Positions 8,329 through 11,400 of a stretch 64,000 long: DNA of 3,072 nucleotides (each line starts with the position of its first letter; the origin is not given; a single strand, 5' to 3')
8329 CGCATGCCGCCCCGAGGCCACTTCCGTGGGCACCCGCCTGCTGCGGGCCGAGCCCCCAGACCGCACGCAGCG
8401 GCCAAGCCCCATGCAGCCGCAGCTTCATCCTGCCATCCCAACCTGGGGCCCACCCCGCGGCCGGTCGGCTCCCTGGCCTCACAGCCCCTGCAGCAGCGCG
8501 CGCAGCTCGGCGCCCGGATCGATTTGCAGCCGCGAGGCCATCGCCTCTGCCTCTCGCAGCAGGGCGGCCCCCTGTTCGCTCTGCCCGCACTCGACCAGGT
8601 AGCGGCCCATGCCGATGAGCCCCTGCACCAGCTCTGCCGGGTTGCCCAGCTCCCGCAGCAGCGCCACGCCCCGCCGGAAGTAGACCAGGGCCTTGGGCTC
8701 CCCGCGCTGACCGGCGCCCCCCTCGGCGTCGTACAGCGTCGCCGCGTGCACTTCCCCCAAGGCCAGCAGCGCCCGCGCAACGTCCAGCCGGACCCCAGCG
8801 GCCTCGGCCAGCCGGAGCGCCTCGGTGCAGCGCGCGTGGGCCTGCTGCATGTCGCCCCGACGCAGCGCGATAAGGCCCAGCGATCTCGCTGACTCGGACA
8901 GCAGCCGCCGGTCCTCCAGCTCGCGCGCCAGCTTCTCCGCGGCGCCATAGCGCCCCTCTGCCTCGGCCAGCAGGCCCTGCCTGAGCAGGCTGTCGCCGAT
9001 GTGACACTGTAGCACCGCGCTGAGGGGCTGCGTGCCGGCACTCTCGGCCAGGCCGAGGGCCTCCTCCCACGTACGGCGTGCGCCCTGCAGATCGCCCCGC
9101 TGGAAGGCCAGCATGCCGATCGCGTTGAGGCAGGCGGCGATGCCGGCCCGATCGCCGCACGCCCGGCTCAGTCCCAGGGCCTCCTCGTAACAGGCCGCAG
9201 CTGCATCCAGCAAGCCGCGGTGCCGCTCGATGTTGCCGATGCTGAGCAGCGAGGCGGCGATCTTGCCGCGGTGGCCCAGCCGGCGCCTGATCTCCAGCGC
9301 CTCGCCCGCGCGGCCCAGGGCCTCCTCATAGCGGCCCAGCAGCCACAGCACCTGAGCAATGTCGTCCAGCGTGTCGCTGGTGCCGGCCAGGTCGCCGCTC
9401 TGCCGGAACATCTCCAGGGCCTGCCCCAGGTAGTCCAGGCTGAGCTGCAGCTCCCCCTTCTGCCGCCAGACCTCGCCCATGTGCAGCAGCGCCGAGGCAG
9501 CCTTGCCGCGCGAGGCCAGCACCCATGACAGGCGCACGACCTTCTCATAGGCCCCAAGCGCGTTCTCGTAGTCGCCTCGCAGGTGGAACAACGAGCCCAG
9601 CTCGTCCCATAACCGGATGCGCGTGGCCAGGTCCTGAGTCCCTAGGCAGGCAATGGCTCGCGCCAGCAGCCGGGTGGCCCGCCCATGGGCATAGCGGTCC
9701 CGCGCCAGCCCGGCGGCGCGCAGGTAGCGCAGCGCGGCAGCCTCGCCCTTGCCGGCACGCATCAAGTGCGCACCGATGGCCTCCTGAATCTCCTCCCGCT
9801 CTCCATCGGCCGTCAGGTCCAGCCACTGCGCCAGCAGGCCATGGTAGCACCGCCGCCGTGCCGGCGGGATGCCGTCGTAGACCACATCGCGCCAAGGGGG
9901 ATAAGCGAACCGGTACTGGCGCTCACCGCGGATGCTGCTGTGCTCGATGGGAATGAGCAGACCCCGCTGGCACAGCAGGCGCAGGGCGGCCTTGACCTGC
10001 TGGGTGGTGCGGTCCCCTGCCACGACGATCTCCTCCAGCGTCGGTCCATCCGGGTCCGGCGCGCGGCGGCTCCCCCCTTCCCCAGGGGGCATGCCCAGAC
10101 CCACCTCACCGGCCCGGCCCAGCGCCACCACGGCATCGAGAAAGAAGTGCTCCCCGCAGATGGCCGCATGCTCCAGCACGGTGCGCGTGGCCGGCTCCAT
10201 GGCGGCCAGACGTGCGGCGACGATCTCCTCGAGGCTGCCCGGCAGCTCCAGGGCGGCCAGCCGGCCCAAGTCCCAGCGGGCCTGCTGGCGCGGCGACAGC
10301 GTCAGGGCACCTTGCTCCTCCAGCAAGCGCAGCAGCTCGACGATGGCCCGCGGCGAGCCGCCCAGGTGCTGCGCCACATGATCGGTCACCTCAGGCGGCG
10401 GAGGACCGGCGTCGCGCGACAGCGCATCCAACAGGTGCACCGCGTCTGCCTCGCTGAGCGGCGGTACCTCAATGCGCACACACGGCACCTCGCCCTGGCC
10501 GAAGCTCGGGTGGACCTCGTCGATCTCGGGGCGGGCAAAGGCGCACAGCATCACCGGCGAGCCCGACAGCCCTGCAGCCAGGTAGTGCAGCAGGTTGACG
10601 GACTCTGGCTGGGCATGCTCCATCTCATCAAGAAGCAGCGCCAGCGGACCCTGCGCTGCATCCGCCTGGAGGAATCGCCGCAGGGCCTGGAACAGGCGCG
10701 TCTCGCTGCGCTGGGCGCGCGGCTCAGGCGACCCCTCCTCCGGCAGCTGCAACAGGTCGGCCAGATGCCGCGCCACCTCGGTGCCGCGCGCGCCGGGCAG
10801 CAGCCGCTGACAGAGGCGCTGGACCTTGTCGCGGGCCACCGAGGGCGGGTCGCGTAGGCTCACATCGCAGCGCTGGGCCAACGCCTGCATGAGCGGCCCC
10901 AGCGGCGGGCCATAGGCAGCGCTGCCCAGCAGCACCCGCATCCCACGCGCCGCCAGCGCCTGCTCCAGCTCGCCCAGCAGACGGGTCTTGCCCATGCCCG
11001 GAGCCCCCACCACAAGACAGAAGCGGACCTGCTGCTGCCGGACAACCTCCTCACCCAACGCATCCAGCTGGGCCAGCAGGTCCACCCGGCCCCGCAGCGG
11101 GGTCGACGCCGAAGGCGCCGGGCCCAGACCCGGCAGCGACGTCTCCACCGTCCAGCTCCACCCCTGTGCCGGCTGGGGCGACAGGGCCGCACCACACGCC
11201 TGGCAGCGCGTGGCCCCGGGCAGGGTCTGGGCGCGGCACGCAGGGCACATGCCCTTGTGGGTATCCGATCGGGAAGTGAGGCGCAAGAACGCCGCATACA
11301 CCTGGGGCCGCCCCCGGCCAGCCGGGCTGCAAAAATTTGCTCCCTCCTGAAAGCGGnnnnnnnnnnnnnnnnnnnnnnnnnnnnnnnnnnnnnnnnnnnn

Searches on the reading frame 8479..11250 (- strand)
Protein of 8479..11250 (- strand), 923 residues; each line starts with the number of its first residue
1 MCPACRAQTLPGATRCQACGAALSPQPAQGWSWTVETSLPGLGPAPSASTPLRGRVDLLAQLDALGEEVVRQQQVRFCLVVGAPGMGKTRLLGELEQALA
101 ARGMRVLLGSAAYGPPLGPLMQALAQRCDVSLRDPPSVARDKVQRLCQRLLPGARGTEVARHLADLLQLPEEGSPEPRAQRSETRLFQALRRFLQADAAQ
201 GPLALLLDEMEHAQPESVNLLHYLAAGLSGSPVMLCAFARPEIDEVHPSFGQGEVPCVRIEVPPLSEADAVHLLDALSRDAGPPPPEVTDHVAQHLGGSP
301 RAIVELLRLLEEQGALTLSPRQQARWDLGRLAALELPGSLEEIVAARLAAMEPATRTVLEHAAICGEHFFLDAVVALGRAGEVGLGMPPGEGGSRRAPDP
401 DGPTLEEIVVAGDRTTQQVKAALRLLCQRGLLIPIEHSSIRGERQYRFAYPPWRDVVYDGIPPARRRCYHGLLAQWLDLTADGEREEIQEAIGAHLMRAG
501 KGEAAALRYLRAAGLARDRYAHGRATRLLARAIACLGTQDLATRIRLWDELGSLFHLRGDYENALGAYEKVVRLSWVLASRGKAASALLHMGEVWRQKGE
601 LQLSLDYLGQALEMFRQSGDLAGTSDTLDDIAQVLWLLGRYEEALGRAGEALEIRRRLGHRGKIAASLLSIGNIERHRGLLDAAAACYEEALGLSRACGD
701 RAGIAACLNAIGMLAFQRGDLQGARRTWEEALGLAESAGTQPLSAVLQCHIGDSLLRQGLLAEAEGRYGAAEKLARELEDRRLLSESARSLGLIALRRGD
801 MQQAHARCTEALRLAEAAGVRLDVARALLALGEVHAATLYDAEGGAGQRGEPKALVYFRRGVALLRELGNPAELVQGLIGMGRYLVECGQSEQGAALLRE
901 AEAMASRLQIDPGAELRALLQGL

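Call 14: search_protein_families(library=pfam, proteins=[window:8479-11250:-], max_evalue=0.0001)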
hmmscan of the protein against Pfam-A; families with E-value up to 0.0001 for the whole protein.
window:8479-11250:- (923 aa): 9 families
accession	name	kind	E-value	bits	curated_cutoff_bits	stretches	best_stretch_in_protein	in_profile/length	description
PF13424.12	TPR_12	-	3.6e-27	94.8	30.1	3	584-656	2-76/77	Tetratricopeptide repeat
PF13191.12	AAA_16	-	4.4e-21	76.5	32.6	1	52-234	2-165/167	AAA ATPase domain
PF17874.7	TPR_MalT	-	5.8e-18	65.7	45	2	632-823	8-199/336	MalT-like TPR region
PF00515.34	TPR_1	-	4.1e-12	45.8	27.8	0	666-694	2-30/34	Tetratricopeptide repeat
PF07719.23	TPR_2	-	7e-12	44.9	27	0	705-735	1-31/34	Tetratricopeptide repeat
PF13401.12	AAA_22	-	2.6e-11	44.4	27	1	74-243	4-126/130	AAA domain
PF13374.12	TPR_10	-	1.9e-09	37.7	27.5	0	624-658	1-35/42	Tetratricopeptide repeat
PF13181.12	TPR_8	-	7e-08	32.5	25.7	0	667-697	3-33/34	Tetratricopeptide repeat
PF14938.12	SNAP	-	4.9e-06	26.7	25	0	561-645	90-175/282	Soluble NSF attachment protein, SNAP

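Call 20: search_protein_families(library=padloc, proteins=[window:8479-11250:-], max_evalue=0.01)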
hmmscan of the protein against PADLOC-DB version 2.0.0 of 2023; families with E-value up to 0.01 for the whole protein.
window:8479-11250:- (923 aa): 3 families
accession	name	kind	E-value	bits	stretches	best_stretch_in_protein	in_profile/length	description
PDLC01169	TPR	-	3e-15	54.3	2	549-657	113-220/252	TPR repeats containing protein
PDLC05012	PDC-S39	-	0.00072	16.4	0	659-724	213-278/615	-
PDLC04140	mad8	-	0.0075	13.8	0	76-108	28-62/314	mads_8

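Call 21: search_protein_families(library=ncbifam, proteins=[window:8479-11250:-], max_evalue=0.001)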
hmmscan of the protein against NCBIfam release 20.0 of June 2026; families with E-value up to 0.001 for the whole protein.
window:8479-11250:- (923 aa): 7 families
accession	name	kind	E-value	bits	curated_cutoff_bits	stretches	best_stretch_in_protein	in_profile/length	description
TIGR03903.1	TOMM_kin_cyc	equivalog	4e-28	97.8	705.75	2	48-369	479-791/1267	TOMM system kinase/cyclase fusion protein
NF041717.1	HaaA_phane_TPR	equivalog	8.1e-27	93.7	1125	1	538-832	585-879/882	cyclophane-containing RiPP biosynthesis TPR protein HaaT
NF053520.1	HK_Porph_FimS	equivalog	1.3e-15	56.8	600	1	542-809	41-308/618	sensor histidine kinase FimS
NF053617.1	SARPRegAfsRStmc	equivalog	1.6e-10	39.6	1430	1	497-742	729-973/986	SARP-family global regulator AfsR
NF003420.0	PRK04841.1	equivalog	2.7e-05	22.4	537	0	499-818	449-764/903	HTH-type transcriptional regulator MalT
NF002725.1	PRK02603.1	equivalog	3.9e-05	23.7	143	0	558-615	48-102/173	photosystem I assembly protein Ycf3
TIGR02917.1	PEP_TPR_lipo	equivalog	0.0003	18.8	312.2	0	753-837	670-755/899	XrtA/PEP-CTERM system TPR-repeat protein PrsT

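Call 58: find_homologous_proteins(query=window:8479-11250:-)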
Query window:8479-11250:- (923 aa): 448 proteins with E <= 0.001 among 8000 candidates; the best 120 are listed.
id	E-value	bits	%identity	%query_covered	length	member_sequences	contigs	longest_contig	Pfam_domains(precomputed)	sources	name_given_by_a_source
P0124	0.0e+0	2013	100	100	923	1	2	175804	PF17874.8,PF00515.35,PF13424.13,PF14938.13,PF13401.13,PF13181.13,PF07719.24,PF13191.13,PF13374.13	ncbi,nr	ncbi:MAG: tetratricopeptide repeat protein [Myxococcales bacterium]|nr:tetratricopeptide repeat prot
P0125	0.0e+0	1045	59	95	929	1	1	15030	PF13414.13,PF13176.13,PF13401.13,PF13428.13,PF13191.13,PF13374.13,PF17874.8,PF00515.35,PF13424.13,PF13432.13,PF13181.13,PF07719.24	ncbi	-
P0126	0.0e+0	1036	57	100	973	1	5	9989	PF10602.16,PF13414.13,PF13176.13,PF24885.2,PF13401.13,PF13191.13,PF13374.13,PF17874.8,PF00515.35,PF13424.13,PF14938.13,PF13432.13,PF13181.13,PF07719.24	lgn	-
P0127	0.0e+0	1023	59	98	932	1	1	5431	PF13414.13,PF13176.13,PF13401.13,PF13191.13,PF13374.13,PF17874.8,PF00515.35,PF13424.13,PF14938.13,PF13432.13,PF13181.13,PF07719.24,PF25199.2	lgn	-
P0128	1.4e-262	892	53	95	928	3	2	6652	PF17874.8,PF00515.35,PF13424.13,PF14938.13,PF13432.13,PF13401.13,PF13181.13,PF07719.24,PF25199.2,PF13191.13,PF13374.13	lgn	-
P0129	2.5e-243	828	50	94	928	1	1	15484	PF17874.8,PF00515.35,PF13424.13,PF24885.2,PF13401.13,PF13181.13,PF07728.21,PF07719.24,PF13191.13,PF13374.13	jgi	jgi:tetratricopeptide (TPR) repeat protein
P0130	4.3e-238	811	48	99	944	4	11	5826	PF17874.8,PF12773.14,PF00515.35,PF13424.13,PF13432.13,PF13401.13,PF13181.13,PF07728.21,PF07719.24,PF13191.13,PF13374.13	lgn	-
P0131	1.0e-237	810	49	98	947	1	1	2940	PF13604.13,PF13176.13,PF13401.13,PF13248.12,PF13191.13,PF13374.13,PF17874.8,PF12773.14,PF00515.35,PF13424.13,PF13181.13,PF07719.24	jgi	jgi:tetratricopeptide (TPR) repeat protein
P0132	7.4e-237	807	48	100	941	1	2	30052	PF13414.13,PF13176.13,PF24885.2,PF13401.13,PF13428.13,PF13191.13,PF13374.13,PF17874.8,PF12773.14,PF00515.35,PF13424.13,PF14938.13,PF13432.13,PF13181.13,PF07719.24,PF13174.13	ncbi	-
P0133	8.1e-237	807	48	100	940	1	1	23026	PF13414.13,PF13176.13,PF13401.13,PF13191.13,PF13374.13,PF17874.8,PF12773.14,PF00515.35,PF13424.13,PF13181.13,PF07719.24,PF13174.13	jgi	jgi:tetratricopeptide (TPR) repeat protein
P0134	1.2e-236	806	48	100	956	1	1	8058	PF13414.13,PF13176.13,PF13401.13,PF20703.4,PF13191.13,PF13374.13,PF17874.8,PF12773.14,PF00515.35,PF13424.13,PF13181.13,PF07719.24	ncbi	-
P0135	1.2e-236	806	48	100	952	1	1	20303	PF17874.8,PF12773.14,PF00515.35,PF13424.13,PF13176.13,PF13401.13,PF13181.13,PF07728.21,PF07719.24,PF13191.13,PF13374.13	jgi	jgi:tetratricopeptide (TPR) repeat protein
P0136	2.0e-236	805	49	98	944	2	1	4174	PF13414.13,PF17874.8,PF12773.14,PF00515.35,PF13424.13,PF13176.13,PF13401.13,PF13181.13,PF07719.24,PF13191.13,PF13374.13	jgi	jgi:tetratricopeptide (TPR) repeat protein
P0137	4.3e-235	801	48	100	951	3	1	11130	PF17874.8,PF12773.14,PF00515.35,PF13424.13,PF13176.13,PF13401.13,PF20703.4,PF13181.13,PF07719.24,PF13191.13,PF13374.13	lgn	-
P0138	1.3e-232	793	47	100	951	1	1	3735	PF17874.8,PF12773.14,PF00515.35,PF13424.13,PF13176.13,PF13401.13,PF13181.13,PF07719.24,PF13191.13,PF13374.13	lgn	-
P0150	1.2e-227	776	47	100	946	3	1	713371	PF17874.8,PF12773.14,PF00515.35,PF13424.13,PF13176.13,PF13401.13,PF13181.13,PF07728.21,PF07719.24,PF13191.13,PF13374.13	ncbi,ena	-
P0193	1.3e-172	594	40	94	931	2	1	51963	PF13431.13,PF13176.13,PF24885.2,PF13401.13,PF13428.13,PF13191.13,PF13374.13,PF07721.21,PF17874.8,PF00515.35,PF13424.13,PF13181.13,PF07719.24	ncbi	ncbi:MAG TPA: tetratricopeptide repeat protein [Kofleriaceae bacterium]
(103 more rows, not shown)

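Call 59: find_encoding_contigs(protein=P0150, flank=5000, max_places=1)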
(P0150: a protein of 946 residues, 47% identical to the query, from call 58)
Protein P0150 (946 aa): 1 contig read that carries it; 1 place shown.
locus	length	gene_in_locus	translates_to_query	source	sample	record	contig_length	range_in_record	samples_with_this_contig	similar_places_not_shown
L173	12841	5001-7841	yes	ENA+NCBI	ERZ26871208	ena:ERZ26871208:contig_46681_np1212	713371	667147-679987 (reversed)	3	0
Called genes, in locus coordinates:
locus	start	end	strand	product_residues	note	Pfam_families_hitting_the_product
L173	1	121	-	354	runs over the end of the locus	-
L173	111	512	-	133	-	-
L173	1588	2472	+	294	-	-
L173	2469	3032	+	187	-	-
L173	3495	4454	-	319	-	PF00389:2-Hacid_dh, PF02826:2-Hacid_dh_C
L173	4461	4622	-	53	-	-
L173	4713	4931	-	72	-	-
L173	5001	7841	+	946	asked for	PF12773:DZR (weak), PF13191:AAA_16, PF07728:AAA_5 (faint), PF13401:AAA_22, PF07719:TPR_2 (faint), PF13176:TPR_7 (faint), PF17874:TPR_MalT, PF13424:TPR_12, +3 more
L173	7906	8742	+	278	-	-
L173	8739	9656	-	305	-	PF13646:HEAT_2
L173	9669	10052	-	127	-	PF00583:Acetyltransf_1, PF13673:Acetyltransf_10, PF13508:Acetyltransf_7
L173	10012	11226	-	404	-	PF02655:ATP-grasp_3, PF07478:Dala_Dala_lig_C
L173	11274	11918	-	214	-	PF21948:LplA-B_cat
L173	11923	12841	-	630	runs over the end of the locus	PF05066:HARE-HTH, PF04471:Mrr_cat (weak)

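Call 60: find_encoding_contigs(protein=P0193, flank=5000, max_places=1)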
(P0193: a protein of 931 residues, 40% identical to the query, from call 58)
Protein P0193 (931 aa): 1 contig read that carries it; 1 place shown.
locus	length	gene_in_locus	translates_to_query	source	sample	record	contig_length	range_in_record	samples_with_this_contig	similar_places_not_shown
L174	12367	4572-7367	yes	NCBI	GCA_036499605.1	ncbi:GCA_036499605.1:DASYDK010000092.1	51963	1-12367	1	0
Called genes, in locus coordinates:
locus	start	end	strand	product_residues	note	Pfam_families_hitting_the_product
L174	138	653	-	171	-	-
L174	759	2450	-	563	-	-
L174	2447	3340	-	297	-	PF00389:2-Hacid_dh, PF02826:2-Hacid_dh_C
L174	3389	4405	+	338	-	PF01522:Polysacc_deac_1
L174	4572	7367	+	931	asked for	PF13191:AAA_16, PF13401:AAA_22 (faint), PF13428:TPR_14 (faint), PF13374:TPR_10 (faint), PF07719:TPR_2 (faint), PF07721:TPR_4 (faint), PF17874:TPR_MalT (weak), PF13424:TPR_12, +5 more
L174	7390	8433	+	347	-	PF03741:TerC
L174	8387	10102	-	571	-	PF01266:DAO (weak), PF01593:Amino_oxidase, PF07992:Pyr_redox_2 (faint), PF13450:NAD_binding_8 (weak)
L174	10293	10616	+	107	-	-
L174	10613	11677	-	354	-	PF09112:N-glycanase_N (faint), PF09113:N-glycanase_C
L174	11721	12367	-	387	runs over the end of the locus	PF01170:UPF0020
